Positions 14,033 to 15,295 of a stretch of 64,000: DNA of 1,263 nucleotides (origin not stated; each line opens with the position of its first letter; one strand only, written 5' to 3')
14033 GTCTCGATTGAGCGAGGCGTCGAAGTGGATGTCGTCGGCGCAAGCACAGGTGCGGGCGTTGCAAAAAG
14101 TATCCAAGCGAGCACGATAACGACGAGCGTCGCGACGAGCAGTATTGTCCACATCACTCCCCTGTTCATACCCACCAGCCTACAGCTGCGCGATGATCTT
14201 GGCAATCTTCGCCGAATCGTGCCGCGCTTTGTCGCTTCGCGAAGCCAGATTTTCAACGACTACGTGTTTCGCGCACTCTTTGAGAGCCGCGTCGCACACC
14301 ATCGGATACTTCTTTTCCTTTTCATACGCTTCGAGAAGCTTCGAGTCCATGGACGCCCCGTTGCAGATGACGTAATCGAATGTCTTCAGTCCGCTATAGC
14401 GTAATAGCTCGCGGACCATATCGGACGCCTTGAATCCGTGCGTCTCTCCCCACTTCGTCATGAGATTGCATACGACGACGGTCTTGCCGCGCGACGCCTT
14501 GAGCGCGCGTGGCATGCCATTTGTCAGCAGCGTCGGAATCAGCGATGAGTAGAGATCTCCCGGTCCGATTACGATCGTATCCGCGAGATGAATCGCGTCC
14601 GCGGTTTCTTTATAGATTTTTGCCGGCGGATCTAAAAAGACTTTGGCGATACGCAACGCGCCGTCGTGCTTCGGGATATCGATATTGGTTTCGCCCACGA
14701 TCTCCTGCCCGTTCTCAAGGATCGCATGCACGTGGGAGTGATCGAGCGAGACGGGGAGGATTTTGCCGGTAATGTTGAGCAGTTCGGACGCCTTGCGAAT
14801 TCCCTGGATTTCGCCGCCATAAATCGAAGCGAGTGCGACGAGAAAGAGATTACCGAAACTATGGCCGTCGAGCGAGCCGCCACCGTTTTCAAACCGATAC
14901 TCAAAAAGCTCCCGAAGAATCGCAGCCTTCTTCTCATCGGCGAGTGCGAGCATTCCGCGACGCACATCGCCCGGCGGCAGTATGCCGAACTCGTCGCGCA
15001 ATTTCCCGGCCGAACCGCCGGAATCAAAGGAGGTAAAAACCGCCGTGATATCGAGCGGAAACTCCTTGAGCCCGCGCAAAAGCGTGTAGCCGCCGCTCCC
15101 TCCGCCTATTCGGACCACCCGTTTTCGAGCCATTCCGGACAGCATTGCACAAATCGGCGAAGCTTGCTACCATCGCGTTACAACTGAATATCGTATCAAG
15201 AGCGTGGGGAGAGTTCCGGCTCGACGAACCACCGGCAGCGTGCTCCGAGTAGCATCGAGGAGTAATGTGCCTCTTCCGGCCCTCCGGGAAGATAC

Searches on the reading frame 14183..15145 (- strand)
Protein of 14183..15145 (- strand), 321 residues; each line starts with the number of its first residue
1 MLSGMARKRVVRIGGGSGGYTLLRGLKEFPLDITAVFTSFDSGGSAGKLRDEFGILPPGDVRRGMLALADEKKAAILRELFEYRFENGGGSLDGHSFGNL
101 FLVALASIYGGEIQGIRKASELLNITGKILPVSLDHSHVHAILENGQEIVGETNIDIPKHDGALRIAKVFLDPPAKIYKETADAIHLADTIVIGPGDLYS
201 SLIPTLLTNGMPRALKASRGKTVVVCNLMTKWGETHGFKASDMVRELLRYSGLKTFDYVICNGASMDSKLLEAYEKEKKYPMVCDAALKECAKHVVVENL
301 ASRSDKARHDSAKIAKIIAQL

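Call 41: search_protein_families(library=pfam, proteins=[window:14183-15145:-])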
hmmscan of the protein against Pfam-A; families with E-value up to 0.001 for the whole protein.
window:14183-15145:- (321 aa): 1 family
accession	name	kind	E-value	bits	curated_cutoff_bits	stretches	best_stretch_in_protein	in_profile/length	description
PF01933.23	CofD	-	2.6e-82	276.7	30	1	10-300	1-289/290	2-phospho-L-lactate transferase CofD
